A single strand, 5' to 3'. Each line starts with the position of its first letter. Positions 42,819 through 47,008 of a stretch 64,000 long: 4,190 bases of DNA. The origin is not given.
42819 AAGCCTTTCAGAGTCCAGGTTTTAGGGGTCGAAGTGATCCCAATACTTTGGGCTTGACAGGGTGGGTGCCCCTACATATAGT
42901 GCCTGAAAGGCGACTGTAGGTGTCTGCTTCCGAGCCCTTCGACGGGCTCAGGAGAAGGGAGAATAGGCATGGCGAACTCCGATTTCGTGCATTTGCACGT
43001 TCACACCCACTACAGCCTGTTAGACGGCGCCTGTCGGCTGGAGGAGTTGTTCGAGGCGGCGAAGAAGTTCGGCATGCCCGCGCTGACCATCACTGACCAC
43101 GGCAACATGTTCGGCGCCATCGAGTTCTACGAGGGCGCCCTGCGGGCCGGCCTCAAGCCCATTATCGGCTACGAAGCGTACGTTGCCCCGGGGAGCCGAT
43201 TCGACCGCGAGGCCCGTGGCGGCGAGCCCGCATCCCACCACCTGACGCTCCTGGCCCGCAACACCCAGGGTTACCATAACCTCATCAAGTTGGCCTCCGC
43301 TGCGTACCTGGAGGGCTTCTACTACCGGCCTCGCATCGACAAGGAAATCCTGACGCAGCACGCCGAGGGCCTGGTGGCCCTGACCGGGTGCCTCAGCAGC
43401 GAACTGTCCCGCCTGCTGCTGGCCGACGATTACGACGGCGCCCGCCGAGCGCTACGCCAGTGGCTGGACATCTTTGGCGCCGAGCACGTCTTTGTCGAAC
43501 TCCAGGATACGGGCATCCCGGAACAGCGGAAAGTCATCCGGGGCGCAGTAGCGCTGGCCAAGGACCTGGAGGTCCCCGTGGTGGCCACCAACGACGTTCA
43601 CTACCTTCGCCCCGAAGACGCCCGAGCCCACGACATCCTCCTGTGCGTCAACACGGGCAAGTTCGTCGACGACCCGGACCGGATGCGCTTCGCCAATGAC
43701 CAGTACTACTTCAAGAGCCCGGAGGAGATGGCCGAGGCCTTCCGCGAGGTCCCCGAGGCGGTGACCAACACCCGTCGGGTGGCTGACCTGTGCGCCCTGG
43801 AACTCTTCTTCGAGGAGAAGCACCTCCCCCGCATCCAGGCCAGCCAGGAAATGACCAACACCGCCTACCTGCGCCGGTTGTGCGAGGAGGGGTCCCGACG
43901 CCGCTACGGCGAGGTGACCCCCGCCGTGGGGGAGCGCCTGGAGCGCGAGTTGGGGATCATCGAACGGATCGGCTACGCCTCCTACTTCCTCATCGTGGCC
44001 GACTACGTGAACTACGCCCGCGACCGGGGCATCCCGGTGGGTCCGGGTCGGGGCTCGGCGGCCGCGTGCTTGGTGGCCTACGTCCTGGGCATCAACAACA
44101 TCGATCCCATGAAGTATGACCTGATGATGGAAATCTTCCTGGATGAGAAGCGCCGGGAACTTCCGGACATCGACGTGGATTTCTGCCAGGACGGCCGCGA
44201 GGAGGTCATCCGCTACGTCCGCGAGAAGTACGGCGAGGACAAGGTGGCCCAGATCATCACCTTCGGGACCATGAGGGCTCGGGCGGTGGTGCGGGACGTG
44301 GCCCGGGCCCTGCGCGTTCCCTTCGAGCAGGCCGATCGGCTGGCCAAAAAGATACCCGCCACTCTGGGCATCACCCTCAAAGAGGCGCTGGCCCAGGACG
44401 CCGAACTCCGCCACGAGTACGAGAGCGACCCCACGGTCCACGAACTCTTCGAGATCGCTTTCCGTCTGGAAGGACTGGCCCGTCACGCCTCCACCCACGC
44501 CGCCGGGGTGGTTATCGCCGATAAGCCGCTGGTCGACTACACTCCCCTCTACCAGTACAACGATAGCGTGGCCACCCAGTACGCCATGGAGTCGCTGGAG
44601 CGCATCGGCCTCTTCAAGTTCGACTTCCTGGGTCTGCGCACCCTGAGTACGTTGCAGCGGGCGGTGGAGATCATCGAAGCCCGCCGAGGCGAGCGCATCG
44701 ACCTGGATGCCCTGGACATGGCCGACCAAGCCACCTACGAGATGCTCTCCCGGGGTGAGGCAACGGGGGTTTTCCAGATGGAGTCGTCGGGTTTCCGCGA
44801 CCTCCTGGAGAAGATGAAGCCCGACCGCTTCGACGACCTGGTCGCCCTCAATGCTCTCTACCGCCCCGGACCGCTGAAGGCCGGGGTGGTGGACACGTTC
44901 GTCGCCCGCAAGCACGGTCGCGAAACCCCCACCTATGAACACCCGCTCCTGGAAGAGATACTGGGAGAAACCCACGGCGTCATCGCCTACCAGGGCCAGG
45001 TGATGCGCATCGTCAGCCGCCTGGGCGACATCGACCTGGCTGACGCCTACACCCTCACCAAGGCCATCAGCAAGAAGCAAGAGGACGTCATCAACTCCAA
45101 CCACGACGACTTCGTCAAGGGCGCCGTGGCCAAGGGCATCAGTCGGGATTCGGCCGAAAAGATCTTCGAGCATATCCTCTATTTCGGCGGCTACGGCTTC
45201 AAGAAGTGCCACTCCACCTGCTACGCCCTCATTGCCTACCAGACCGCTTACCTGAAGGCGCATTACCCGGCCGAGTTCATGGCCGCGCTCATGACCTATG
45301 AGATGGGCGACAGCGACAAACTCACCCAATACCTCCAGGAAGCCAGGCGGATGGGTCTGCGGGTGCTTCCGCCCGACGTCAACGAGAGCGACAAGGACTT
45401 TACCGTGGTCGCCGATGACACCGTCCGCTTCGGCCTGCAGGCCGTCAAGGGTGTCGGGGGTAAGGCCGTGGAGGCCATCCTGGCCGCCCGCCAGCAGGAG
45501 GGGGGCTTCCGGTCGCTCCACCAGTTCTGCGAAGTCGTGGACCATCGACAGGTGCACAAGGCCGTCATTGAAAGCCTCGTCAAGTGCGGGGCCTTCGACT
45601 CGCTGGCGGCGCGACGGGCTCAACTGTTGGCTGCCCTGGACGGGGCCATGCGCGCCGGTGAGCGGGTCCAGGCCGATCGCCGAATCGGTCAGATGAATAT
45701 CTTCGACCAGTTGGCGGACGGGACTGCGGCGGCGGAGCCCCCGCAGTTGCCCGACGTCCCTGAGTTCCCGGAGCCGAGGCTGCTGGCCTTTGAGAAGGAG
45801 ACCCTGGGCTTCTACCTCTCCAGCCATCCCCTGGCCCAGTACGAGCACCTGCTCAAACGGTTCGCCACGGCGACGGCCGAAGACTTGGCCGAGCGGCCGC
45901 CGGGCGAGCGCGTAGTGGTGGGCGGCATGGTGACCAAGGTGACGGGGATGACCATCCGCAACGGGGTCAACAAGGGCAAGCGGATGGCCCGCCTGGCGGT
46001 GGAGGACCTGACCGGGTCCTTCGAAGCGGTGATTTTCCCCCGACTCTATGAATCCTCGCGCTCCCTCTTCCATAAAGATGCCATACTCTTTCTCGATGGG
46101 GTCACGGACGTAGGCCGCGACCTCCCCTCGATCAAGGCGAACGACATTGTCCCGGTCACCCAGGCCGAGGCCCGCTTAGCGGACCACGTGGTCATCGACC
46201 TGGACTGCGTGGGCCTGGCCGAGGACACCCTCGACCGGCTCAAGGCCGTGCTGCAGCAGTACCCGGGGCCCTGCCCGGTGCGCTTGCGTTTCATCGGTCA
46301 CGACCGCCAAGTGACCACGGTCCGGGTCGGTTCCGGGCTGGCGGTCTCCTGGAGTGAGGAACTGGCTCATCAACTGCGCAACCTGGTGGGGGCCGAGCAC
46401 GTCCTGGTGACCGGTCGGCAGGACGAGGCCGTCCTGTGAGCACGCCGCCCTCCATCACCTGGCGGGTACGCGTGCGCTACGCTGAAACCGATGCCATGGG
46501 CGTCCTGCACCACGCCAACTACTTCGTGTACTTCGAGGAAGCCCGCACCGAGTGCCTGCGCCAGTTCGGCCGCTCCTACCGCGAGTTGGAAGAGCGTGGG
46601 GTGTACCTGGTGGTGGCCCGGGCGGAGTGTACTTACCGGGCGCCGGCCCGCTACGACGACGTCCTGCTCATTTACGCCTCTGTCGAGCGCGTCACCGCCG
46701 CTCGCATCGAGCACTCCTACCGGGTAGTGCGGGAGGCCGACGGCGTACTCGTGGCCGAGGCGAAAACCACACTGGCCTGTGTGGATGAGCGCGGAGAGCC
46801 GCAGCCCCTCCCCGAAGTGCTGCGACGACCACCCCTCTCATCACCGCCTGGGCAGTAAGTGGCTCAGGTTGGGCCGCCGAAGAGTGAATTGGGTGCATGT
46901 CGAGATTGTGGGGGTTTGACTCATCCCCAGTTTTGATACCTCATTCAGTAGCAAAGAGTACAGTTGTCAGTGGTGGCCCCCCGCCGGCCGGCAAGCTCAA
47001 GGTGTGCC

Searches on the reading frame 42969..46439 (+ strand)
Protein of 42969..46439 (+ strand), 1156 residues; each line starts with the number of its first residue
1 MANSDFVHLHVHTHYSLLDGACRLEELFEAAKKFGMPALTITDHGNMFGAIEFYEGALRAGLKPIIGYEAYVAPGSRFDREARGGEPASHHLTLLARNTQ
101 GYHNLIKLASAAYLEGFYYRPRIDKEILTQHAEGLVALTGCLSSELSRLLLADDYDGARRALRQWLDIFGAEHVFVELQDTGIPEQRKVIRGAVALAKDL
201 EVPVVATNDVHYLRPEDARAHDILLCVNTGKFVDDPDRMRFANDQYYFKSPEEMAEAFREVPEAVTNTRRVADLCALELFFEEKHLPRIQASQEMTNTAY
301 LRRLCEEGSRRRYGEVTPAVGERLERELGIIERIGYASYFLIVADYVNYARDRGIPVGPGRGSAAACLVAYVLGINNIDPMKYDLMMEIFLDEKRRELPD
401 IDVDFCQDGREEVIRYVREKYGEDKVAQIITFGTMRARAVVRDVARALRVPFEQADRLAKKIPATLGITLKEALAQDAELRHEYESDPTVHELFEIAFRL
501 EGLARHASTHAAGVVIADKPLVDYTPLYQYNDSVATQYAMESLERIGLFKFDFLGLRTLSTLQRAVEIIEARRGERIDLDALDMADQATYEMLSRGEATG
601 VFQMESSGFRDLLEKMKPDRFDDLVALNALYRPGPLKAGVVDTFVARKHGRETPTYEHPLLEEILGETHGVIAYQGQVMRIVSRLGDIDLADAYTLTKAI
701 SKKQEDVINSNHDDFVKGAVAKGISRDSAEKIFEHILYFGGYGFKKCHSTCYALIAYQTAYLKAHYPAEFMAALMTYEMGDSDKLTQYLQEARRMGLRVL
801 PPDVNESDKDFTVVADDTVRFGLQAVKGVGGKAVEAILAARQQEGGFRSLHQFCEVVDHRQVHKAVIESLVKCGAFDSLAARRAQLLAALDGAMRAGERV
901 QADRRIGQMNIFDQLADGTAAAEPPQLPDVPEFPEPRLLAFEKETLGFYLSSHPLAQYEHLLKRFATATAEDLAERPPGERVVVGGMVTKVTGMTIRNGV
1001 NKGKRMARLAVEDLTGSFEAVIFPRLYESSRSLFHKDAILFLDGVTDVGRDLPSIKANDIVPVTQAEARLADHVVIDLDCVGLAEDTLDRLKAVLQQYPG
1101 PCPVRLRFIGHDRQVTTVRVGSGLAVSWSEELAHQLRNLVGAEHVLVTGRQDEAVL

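Call 51: search_protein_families(library=pfam, proteins=[window:42969-46439:+], max_evalue=0.00001)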
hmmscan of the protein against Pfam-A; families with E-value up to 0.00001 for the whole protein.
window:42969-46439:+ (1156 aa): 4 families
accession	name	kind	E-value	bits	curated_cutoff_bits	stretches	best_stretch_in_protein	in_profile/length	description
PF07733.18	DNA_pol3_alpha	-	7.1e-98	327.8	23.9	1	300-555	2-260/260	Bacterial DNA polymerase III alpha NTPase domain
PF02811.25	PHP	-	3.4e-59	200.3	26.4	1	8-180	1-163/164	PHP domain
PF17657.6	DNA_pol3_finger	-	4.9e-56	189.1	22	1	558-723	1-166/166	Bacterial DNA polymerase III alpha subunit finger domain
PF14579.12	HHH_6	-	1.2e-30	106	25.6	1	796-886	1-90/90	Helix-hairpin-helix motif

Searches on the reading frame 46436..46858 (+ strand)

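Call 51: search_protein_families(library=pfam, proteins=[window:46436-46858:+], max_evalue=0.00001)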
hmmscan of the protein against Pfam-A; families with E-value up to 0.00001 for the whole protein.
window:46436-46858:+ (140 aa): 2 families
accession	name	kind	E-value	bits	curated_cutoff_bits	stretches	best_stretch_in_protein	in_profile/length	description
PF13279.12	4HBT_2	-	1.7e-21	77.3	25.5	1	13-130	1-119/122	Thioesterase-like superfamily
PF03061.28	4HBT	-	1.8e-17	63.9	20.6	1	21-104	1-77/79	Thioesterase superfamily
